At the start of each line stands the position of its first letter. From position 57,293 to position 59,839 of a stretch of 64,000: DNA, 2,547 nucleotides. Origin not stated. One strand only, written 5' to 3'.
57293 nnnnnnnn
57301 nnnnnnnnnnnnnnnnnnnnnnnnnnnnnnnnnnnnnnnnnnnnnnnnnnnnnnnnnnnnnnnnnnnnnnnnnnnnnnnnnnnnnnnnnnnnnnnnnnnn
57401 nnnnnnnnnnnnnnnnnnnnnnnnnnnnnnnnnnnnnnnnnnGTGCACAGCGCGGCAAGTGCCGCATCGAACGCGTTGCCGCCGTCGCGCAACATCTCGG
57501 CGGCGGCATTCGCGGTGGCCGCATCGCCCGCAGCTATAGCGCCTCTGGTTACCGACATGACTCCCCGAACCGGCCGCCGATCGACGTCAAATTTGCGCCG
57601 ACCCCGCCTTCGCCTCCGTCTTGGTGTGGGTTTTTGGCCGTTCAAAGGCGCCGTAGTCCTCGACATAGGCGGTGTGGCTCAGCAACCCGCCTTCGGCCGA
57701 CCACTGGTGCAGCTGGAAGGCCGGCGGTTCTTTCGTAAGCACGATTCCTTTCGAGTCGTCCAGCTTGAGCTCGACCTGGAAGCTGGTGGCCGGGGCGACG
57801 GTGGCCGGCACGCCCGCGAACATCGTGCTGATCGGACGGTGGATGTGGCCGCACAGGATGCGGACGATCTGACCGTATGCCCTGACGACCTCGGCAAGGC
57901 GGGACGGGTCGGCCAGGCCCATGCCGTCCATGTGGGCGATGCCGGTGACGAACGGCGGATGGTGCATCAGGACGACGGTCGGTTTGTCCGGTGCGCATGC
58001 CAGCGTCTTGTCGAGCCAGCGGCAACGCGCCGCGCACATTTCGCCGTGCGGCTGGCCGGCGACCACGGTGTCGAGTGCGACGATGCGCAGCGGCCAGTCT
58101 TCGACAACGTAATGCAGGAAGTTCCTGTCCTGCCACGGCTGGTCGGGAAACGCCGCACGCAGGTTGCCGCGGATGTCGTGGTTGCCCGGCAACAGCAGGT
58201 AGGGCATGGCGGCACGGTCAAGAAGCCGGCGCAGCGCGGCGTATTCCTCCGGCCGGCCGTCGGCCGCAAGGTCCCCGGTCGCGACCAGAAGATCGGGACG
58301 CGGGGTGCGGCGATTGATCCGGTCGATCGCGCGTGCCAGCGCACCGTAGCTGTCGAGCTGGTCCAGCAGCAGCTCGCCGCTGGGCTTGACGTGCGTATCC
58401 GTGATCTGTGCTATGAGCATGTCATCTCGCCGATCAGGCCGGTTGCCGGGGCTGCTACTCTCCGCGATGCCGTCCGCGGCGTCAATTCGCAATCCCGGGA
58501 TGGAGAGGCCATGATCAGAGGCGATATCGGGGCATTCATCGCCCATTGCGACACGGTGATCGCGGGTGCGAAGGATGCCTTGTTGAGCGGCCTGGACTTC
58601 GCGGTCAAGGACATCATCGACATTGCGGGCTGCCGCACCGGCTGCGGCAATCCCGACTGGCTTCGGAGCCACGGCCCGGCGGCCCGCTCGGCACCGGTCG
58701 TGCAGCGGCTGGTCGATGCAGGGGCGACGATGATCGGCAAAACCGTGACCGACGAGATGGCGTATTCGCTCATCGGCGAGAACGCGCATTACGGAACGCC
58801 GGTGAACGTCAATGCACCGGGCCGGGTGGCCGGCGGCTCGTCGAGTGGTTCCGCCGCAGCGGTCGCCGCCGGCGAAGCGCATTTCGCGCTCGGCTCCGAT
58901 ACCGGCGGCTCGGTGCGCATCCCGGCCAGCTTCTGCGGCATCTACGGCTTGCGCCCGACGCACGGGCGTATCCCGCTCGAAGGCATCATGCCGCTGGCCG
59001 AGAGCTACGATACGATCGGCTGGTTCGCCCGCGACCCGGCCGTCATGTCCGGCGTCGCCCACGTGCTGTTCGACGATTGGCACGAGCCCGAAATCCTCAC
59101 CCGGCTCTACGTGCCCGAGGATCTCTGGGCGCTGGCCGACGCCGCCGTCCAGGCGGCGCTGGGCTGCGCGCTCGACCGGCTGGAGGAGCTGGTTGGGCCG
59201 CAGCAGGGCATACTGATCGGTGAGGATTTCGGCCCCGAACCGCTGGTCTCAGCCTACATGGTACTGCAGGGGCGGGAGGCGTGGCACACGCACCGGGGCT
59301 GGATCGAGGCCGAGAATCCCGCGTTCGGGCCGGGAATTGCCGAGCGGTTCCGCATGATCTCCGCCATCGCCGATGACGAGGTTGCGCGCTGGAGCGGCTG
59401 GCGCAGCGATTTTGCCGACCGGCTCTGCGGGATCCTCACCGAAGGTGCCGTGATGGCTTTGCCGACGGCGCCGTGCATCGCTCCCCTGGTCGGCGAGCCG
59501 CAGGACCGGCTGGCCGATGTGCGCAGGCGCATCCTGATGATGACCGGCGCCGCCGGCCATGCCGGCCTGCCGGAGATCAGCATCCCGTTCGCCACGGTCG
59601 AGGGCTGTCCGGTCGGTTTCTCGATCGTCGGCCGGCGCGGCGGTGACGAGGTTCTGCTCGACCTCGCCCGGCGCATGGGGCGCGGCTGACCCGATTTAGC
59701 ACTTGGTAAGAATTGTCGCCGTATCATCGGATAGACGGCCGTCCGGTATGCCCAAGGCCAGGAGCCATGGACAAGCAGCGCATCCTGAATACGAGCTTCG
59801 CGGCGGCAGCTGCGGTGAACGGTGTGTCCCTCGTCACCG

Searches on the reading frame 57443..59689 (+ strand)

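Call 10: search_protein_families(library=pfam, proteins=[window:57443-59689:+], max_evalue=0.001)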
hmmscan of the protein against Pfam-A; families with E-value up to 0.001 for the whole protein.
window:57443-59689:+ (748 aa): 1 family
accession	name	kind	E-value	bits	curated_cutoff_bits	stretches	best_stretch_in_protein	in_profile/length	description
PF01425.27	Amidase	-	1.8e-62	212.3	27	2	371-546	37-210/445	Amidase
